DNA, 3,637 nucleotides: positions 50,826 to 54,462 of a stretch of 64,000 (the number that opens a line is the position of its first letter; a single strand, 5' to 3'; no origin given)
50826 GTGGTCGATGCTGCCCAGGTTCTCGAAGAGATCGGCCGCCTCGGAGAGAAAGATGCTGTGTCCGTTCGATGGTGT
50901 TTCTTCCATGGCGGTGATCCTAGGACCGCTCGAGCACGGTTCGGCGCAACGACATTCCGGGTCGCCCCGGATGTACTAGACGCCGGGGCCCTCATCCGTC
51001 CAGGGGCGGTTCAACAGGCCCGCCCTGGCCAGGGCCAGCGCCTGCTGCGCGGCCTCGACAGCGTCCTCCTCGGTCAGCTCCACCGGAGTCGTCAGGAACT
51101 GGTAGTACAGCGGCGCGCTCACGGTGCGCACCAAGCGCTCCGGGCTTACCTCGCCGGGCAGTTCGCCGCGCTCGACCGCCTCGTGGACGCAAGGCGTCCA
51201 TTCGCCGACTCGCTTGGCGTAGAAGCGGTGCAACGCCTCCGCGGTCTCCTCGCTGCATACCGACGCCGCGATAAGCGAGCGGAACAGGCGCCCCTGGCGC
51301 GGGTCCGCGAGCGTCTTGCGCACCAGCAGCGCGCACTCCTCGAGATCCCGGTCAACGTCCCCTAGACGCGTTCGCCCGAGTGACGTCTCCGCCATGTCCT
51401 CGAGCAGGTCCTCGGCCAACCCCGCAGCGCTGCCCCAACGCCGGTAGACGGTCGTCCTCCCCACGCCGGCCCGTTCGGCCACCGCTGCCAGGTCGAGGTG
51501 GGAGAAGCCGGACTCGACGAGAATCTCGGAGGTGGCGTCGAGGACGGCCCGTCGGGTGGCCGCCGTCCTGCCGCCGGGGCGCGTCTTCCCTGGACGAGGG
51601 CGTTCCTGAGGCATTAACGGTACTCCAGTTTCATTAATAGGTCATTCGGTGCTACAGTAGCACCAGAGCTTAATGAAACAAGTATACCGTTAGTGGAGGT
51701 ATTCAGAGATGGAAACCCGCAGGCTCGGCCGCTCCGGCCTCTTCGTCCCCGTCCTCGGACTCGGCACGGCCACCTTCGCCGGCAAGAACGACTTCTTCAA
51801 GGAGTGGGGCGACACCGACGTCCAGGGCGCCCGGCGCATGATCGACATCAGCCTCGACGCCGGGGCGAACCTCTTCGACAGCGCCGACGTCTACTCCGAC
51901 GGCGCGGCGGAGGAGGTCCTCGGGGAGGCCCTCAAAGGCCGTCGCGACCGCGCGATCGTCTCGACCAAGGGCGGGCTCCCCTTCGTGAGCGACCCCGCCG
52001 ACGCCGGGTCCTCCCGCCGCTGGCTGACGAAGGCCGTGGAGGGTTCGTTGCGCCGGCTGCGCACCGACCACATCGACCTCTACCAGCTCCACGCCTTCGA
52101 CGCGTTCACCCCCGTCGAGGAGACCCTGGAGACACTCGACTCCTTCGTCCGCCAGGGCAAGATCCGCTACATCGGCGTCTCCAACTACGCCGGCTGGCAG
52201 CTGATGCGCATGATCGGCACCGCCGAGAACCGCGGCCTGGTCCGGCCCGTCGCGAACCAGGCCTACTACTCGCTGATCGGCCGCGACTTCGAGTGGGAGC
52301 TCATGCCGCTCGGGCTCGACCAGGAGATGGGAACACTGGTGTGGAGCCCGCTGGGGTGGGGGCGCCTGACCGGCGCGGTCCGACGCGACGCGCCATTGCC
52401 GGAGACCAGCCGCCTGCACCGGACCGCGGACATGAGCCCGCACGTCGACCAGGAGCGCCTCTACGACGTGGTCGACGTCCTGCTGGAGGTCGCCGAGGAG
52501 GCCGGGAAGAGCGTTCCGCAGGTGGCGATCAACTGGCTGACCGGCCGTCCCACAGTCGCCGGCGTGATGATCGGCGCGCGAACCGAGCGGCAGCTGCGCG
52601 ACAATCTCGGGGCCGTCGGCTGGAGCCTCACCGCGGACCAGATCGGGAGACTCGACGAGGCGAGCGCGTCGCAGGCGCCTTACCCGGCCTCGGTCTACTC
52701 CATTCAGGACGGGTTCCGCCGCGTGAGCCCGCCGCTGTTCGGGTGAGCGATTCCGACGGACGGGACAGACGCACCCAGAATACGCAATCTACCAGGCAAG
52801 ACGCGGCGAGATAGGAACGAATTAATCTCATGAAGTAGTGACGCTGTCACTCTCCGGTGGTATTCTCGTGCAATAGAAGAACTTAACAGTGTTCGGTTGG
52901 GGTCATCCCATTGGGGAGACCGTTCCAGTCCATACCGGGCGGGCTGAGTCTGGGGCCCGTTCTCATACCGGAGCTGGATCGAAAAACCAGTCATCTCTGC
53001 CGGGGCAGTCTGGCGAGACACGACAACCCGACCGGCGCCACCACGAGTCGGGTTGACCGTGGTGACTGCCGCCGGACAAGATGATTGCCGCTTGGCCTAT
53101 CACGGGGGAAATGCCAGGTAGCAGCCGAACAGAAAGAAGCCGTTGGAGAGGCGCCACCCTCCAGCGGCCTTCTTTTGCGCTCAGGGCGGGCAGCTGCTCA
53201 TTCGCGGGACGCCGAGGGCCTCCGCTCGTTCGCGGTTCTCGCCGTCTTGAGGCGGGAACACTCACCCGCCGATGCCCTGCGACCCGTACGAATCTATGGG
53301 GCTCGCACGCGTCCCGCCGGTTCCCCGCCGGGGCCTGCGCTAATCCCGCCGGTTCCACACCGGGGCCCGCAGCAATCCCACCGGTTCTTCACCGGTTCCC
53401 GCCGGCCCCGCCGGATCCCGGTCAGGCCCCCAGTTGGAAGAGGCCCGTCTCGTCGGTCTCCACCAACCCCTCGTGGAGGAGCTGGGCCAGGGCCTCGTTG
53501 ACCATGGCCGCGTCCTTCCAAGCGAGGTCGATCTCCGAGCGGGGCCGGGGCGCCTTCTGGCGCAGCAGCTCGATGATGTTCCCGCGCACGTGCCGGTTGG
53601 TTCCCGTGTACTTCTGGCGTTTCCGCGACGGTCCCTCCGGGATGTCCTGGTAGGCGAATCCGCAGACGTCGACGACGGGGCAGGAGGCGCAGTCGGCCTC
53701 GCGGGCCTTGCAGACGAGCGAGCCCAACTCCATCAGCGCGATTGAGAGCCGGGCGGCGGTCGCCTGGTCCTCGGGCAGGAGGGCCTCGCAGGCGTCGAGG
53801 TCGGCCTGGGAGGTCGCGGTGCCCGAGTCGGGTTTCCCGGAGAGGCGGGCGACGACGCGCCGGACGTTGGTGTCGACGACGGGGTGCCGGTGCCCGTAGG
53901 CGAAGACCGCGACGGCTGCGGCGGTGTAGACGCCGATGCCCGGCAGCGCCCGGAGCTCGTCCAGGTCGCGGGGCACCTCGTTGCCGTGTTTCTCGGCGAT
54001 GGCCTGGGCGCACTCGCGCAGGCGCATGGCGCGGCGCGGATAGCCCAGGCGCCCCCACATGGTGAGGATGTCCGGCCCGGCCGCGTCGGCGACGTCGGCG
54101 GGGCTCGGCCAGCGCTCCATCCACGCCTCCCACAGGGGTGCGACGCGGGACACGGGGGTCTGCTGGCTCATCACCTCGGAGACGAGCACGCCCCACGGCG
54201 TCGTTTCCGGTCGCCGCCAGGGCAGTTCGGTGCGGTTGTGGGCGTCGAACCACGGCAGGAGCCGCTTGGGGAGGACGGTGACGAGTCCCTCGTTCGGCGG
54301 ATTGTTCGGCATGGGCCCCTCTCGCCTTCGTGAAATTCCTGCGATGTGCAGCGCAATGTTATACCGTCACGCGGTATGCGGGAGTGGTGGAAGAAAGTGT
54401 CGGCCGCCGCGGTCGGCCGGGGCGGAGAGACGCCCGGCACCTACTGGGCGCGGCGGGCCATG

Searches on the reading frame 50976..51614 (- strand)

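Call 111: search_protein_families(library=pfam, proteins=[window:50976-51614:-], max_evalue=0.0001)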
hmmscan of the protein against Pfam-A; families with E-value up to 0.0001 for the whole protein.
window:50976-51614:- (212 aa): 2 families
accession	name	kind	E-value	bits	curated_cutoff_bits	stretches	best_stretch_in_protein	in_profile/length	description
PF16859.10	TetR_C_11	-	8.8e-24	84.5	32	1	85-191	5-112/113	Tetracyclin repressor-like, C-terminal domain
PF00440.29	TetR_N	-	1.2e-08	35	24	1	25-68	2-45/47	Bacterial regulatory proteins, tetR family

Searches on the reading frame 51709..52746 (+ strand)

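Call 111: search_protein_families(library=pfam, proteins=[window:51709-52746:+], max_evalue=0.0001)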
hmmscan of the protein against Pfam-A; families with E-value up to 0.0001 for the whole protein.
window:51709-52746:+ (345 aa): 1 family
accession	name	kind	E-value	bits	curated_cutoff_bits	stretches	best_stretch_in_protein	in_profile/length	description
PF00248.27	Aldo_ket_red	-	5.1e-68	229.7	24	1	16-318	2-289/291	Aldo/keto reductase family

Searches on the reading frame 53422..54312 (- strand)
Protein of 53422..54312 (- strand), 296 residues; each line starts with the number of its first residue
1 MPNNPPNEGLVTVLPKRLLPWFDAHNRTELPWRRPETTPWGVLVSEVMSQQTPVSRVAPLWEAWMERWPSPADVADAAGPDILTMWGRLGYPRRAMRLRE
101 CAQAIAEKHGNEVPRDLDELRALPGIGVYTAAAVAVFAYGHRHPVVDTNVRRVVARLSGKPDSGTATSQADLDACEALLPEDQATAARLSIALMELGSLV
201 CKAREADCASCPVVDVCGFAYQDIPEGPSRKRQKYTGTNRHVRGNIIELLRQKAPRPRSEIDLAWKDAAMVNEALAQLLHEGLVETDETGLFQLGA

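Call 111: search_protein_families(library=pfam, proteins=[window:53422-54312:-], max_evalue=0.0001)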
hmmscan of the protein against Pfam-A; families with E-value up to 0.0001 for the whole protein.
window:53422-54312:- (296 aa): 2 families
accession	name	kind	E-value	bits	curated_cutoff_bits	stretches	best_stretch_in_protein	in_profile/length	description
PF00730.31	HhH-GPD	-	5.3e-18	65.8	26.2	1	44-162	1-91/108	HhH-GPD superfamily base excision DNA repair protein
PF00633.29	HHH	-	3.5e-07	30.2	24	1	109-135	2-28/30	Helix-hairpin-helix motif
